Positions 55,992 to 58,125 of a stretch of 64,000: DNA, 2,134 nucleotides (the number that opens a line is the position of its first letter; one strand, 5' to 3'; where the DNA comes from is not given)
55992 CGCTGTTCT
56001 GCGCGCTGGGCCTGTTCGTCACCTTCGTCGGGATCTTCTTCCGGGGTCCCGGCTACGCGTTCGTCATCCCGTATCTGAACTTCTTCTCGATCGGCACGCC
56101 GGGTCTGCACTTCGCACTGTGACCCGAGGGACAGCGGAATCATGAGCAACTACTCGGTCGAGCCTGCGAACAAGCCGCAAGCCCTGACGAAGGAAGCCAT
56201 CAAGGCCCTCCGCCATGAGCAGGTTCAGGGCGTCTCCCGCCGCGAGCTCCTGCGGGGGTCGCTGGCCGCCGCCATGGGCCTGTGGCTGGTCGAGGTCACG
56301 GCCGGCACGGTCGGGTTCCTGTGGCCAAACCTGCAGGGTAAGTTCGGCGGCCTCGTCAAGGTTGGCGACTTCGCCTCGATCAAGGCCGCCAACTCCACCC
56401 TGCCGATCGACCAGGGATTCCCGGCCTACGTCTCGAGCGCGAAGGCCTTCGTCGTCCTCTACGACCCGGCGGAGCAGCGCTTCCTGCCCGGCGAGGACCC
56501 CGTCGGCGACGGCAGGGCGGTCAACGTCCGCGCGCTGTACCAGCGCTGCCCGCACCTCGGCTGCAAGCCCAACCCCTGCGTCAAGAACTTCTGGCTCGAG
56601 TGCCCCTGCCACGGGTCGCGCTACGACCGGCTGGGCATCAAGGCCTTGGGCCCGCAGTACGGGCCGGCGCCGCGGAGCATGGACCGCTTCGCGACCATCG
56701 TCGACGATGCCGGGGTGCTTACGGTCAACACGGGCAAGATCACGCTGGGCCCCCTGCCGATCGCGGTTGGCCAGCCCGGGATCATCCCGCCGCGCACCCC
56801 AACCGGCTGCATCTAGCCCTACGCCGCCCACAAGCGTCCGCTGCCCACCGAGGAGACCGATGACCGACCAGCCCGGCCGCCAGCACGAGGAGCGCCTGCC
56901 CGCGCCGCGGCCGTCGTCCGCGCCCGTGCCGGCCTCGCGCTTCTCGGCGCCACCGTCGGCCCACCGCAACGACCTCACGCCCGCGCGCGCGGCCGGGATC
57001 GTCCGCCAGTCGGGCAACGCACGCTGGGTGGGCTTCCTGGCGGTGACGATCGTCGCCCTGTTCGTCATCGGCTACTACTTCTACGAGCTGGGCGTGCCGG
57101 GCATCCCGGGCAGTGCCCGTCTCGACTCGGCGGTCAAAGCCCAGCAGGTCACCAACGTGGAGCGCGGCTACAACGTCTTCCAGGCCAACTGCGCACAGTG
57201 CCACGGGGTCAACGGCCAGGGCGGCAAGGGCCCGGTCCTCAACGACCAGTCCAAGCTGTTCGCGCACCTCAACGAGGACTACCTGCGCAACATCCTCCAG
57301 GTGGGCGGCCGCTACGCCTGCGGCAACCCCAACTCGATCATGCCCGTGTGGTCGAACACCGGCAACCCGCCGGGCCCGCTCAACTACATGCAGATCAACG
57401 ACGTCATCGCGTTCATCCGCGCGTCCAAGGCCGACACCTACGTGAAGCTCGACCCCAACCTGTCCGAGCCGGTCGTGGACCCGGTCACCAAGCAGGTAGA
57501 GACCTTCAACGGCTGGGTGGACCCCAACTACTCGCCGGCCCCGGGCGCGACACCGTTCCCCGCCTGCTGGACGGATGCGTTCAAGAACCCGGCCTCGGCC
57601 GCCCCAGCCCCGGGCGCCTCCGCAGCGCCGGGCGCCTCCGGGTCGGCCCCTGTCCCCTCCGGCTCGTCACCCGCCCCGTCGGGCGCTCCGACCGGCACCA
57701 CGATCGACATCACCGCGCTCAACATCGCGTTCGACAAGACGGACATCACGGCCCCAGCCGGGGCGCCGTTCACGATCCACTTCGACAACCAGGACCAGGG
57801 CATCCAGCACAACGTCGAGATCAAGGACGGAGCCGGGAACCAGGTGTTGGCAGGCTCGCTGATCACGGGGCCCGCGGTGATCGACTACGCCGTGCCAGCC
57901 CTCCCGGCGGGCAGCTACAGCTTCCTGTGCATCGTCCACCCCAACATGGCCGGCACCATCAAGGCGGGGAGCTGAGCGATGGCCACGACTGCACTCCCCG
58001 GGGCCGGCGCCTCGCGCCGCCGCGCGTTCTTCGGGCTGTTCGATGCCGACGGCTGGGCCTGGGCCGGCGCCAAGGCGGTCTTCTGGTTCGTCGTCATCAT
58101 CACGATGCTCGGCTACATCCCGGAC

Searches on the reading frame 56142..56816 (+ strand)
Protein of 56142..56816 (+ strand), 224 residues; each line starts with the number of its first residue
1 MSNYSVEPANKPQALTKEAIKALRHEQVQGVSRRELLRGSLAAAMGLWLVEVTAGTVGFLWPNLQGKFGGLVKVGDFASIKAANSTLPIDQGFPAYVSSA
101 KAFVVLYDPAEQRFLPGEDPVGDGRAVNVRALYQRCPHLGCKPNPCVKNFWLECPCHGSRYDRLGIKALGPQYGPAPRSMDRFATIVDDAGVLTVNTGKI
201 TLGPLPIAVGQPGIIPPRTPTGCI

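Call 3: search_protein_families(library=pfam, proteins=[window:56142-56816:+], max_evalue=0.01)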
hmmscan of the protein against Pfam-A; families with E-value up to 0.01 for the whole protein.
window:56142-56816:+ (224 aa): 1 family
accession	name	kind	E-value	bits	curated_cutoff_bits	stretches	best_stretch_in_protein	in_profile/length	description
PF00355.32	Rieske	-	5.1e-08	33.2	20.3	1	128-172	35-80/88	Rieske [2Fe-2S] domain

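Call 4: search_protein_families(library=ncbifam, proteins=[window:56142-56816:+], max_evalue=0.01)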
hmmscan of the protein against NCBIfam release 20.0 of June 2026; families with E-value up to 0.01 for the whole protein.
window:56142-56816:+ (224 aa): 4 families
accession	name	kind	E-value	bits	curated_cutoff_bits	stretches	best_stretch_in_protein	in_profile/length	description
TIGR01416.1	Rieske_proteo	equivalog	2.8e-08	34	97.4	1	125-180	105-160/176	ubiquinol-cytochrome c reductase iron-sulfur subunit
NF045928.1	Cytb6fFeSPetC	equivalog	2.8e-08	33.3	250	1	123-191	95-159/179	cytochrome b6-f complex iron-sulfur subunit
NF010001.0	PRK13474.1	subfamily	6.4e-08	32.1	154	1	125-193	96-160/178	cytochrome b6-f complex iron-sulfur subunit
NF050121.1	bc1_QcrA_actin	exception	4.7e-07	29.6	275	1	136-196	247-306/319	cytochrome bc1 complex Rieske iron-sulfur subunit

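Call 19: search_solved_structures(query=window:56142-56816:+, max_evalue=0.01, show_alignments=3)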
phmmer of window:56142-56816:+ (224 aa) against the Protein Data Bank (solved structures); distinct sequences matched with E-value up to 0.01: 69 (the best 60 are shown).
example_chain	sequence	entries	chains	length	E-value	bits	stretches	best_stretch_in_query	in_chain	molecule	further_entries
9rk4_A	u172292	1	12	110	1.2e-10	44.3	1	128-198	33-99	Similar to the Rieske Protein II of bc1 complex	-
9rk3_A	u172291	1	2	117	2.5e-09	40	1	132-196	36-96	Similar to Rieske 2Fe-2S iron sulfur protein (Cytochrome b6-F complex)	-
2e74_D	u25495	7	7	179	2.6e-06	30.2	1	126-195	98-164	Cytochrome b6-f complex iron-sulfur subunit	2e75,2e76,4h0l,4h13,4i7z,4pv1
9fq7_3H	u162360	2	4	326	3.7e-06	29.7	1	54-181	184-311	Ubiquinol-cytochrome c reductase, iron-sulfur subunit, putative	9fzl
1vf5_D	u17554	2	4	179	3.7e-06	29.7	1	126-195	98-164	RIESKE IRON-SULFUR PROTEIN | Cytochrome b6-f complex iron-sulfur subunit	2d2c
29ye_A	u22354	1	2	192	4.2e-06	29.5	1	110-190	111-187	Ubiquinol-cytochrome c reductase iron-sulfur subunit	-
7rh5_Y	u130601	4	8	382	5e-06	29.3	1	132-198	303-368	Cytochrome bc1 complex Rieske iron-sulfur subunit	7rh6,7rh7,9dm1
6hwh_A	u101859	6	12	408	5.5e-06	29.1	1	132-198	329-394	Ubiquinol-cytochrome c reductase iron-sulfur subunit | Cytochrome bc1 complex cytochrome c subunit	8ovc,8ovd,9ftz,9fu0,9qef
6adq_A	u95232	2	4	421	5.8e-06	29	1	132-198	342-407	Rieske iron-sulfur protein QcrA | Cytochrome bc1 complex Rieske iron-sulfur subunit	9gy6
1zrt_E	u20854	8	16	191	8.6e-06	28.5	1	111-190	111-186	Ubiquinol-cytochrome c reductase iron-sulfur subunit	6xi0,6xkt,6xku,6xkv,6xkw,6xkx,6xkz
29xz_A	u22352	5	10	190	8.9e-06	28.4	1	111-190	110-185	Ubiquinol-cytochrome c reductase iron-sulfur subunit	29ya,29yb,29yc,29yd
9wcx_V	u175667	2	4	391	1.2e-05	28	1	132-198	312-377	Cytochrome bc1 complex Rieske iron-sulfur subunit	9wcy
7e1v_M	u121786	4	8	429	2.1e-05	27.2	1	133-198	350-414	Cytochrome bc1 complex Rieske iron-sulfur subunit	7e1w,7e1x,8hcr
3azc_A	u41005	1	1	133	3e-05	26.7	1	131-189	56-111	Cytochrome b6-f complex iron-sulfur subunit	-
2zt9_D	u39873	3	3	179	3.3e-05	26.6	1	127-182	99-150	Cytochrome b6-f complex iron-sulfur subunit 1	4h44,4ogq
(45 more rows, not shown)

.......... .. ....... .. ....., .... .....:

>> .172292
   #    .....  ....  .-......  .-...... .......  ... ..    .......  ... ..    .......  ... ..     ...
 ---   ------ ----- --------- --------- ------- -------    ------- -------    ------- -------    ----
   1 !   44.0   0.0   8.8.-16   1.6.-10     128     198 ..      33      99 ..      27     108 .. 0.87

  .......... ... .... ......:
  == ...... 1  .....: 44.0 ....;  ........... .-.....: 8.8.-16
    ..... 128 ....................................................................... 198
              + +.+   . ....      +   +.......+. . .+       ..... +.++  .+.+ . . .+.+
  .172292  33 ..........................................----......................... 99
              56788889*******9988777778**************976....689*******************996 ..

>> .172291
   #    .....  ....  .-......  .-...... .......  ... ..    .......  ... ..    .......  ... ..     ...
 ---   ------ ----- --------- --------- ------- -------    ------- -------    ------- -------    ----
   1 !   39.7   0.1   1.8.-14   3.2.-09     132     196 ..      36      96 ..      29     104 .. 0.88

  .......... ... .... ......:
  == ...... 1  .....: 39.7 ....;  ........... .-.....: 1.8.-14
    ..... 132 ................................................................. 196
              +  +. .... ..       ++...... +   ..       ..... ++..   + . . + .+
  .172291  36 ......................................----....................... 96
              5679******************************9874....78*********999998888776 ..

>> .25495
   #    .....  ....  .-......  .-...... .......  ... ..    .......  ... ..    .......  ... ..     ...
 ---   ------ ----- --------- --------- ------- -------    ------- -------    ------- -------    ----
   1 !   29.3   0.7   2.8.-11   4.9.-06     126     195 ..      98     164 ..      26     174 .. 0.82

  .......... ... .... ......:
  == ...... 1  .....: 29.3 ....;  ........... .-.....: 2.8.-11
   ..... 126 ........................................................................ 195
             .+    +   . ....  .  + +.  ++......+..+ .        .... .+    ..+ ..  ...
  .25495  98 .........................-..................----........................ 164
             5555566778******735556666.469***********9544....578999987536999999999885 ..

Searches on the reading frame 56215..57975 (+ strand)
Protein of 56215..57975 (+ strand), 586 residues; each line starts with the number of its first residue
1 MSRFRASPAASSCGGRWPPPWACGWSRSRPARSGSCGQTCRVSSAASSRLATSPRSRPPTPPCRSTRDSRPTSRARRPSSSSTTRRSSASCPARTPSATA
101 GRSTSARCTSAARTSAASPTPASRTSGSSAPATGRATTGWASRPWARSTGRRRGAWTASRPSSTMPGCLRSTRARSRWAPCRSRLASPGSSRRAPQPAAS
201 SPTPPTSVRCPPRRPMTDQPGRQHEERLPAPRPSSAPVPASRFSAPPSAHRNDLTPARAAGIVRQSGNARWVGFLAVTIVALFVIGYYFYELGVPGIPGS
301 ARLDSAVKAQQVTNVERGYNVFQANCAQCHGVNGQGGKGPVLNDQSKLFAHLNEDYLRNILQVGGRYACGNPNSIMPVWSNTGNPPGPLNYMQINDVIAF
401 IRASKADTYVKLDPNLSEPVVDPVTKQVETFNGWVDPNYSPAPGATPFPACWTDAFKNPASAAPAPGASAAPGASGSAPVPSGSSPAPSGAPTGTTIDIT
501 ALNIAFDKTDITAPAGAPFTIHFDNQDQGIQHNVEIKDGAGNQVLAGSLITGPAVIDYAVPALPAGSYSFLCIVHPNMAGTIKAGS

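Call 3: search_protein_families(library=pfam, proteins=[window:56215-57975:+], max_evalue=0.01)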
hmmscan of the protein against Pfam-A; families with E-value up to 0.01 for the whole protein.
window:56215-57975:+ (586 aa): 3 families
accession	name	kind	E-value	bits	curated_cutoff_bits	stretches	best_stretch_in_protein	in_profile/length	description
PF00034.26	Cytochrom_C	-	8.4e-10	40.3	21.3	1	315-403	1-88/90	Cytochrome c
PF13473.12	Cupredoxin_1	-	1.2e-08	35.3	27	1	491-582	17-102/104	Cupredoxin-like domain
PF13442.11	Cytochrome_CBB3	-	3.2e-07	31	27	1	314-365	2-45/68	Cytochrome C oxidase, cbb3-type, subunit III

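Call 4: search_protein_families(library=ncbifam, proteins=[window:56215-57975:+], max_evalue=0.01)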
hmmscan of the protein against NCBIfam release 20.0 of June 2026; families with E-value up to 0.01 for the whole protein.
window:56215-57975:+ (586 aa): 11 families
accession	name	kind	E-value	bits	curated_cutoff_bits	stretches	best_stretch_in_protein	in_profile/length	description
TIGR00782.1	ccoP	equivalog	1.2e-06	28.1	179.95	1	316-404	108-192/285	cytochrome-c oxidase, cbb3-type subunit III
TIGR04485.1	thiosulf_SoxX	equivalog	2.5e-06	28.1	61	1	323-401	2-75/78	sulfur oxidation c-type cytochrome SoxX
NF050122.1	bc1_QcrC_actin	exception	3.6e-06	26.5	200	1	304-340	30-67/253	cytochrome bc1 complex diheme cytochrome c subunit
NF045773.1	cytochro_C550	exception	6.1e-06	26.2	125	1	282-364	14-95/118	cytochrome c550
NF045774.1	cytochro_C551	exception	8.6e-06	25.7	118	1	308-364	32-85/110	cytochrome c551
NF011054.0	PRK14486.1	equivalog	8e-05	22.3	447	1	309-360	209-258/294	putative bifunctional cbb3-type cytochrome c oxidase subunit II/cytochrome c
TIGR03874.1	4cys_cytochr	equivalog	0.00022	21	161.75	1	318-419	36-130/143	c-type cytochrome, methanol metabolism-related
TIGR03872.1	cytochrome_MoxG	equivalog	0.00059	20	147.8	1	311-351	40-80/133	cytochrome c(L), periplasmic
NF045930.1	Cytc6PetJCyano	equivalog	0.0037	17.2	135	1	311-334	24-46/110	cytochrome c6 PetJ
TIGR04494.1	c550_PedF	equivalog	0.0046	16.9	122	1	310-340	46-77/133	cytochrome c-550 PedF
TIGR02603.1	CxxCH_TIGR02603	domain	0.0097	15.9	68.15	0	314-346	2-35/134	putative heme-binding domain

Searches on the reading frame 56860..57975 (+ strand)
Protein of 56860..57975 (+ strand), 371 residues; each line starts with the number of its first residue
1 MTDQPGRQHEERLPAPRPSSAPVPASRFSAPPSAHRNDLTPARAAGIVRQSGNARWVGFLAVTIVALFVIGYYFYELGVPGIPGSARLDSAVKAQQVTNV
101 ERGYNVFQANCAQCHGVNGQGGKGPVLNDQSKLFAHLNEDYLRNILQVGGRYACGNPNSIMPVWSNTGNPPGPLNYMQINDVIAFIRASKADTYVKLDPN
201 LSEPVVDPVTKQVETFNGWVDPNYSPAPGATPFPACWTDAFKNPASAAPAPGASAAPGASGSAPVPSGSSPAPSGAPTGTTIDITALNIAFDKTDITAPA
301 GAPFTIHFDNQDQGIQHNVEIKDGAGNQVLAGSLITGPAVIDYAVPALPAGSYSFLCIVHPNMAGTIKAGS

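Call 48: search_solved_structures(query=window:56860-57975:+, max_evalue=1, show_alignments=3)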
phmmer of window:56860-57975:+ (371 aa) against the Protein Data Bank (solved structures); distinct sequences matched with E-value up to 1: 65 (the best 60 are shown).
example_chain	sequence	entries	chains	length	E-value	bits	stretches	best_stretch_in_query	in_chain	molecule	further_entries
6onq_A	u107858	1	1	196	1.4e-05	27.7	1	102-203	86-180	Cytochrome c XoxG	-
6kol_A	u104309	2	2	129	5.5e-05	25.8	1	276-327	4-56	Blue (Type 1) copper domain protein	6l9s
2aan_A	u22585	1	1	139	0.00011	24.8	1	267-340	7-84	auracyanin A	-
6hwh_M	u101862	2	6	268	0.00016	24.2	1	80-123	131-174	Cytochrome bc1 complex cytochrome c subunit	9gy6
9wcx_U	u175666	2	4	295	0.00017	24.2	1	93-123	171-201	Cytochrome bc1 complex cytochrome c subunit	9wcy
7q21_C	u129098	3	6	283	0.00017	24.1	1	98-123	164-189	Cytochrome bc1 complex cytochrome c subunit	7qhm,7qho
8ovc_O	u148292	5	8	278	0.00024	23.7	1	80-123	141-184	Cytochrome bc1 complex cytochrome c subunit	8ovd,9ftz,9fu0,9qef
6adq_C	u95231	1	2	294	0.00024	23.7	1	80-123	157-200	Cytochrome bc1 complex cytochrome c subunit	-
3c75_A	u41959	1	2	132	0.00029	23.4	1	244-367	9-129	Amicyanin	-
8hcr_C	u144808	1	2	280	0.00032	23.2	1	90-123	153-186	Cytochrome bc1 complex cytochrome c subunit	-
7e1v_O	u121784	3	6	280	0.00032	23.2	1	90-123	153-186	Cytochrome bc1 complex cytochrome c subunit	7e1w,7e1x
7rh5_O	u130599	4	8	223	0.00032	23.2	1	80-123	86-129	Cytochrome bc1 complex cytochrome c subunit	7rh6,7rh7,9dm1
1id2_A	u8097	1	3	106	0.0019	20.7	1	291-367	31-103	AMICYANIN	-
8smr_G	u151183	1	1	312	0.0039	19.7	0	98-135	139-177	Cbb3-type cytochrome c oxidase subunit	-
6h5l_B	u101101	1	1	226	0.0077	18.7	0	100-124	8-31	Conserved hypothetical cytochrome protein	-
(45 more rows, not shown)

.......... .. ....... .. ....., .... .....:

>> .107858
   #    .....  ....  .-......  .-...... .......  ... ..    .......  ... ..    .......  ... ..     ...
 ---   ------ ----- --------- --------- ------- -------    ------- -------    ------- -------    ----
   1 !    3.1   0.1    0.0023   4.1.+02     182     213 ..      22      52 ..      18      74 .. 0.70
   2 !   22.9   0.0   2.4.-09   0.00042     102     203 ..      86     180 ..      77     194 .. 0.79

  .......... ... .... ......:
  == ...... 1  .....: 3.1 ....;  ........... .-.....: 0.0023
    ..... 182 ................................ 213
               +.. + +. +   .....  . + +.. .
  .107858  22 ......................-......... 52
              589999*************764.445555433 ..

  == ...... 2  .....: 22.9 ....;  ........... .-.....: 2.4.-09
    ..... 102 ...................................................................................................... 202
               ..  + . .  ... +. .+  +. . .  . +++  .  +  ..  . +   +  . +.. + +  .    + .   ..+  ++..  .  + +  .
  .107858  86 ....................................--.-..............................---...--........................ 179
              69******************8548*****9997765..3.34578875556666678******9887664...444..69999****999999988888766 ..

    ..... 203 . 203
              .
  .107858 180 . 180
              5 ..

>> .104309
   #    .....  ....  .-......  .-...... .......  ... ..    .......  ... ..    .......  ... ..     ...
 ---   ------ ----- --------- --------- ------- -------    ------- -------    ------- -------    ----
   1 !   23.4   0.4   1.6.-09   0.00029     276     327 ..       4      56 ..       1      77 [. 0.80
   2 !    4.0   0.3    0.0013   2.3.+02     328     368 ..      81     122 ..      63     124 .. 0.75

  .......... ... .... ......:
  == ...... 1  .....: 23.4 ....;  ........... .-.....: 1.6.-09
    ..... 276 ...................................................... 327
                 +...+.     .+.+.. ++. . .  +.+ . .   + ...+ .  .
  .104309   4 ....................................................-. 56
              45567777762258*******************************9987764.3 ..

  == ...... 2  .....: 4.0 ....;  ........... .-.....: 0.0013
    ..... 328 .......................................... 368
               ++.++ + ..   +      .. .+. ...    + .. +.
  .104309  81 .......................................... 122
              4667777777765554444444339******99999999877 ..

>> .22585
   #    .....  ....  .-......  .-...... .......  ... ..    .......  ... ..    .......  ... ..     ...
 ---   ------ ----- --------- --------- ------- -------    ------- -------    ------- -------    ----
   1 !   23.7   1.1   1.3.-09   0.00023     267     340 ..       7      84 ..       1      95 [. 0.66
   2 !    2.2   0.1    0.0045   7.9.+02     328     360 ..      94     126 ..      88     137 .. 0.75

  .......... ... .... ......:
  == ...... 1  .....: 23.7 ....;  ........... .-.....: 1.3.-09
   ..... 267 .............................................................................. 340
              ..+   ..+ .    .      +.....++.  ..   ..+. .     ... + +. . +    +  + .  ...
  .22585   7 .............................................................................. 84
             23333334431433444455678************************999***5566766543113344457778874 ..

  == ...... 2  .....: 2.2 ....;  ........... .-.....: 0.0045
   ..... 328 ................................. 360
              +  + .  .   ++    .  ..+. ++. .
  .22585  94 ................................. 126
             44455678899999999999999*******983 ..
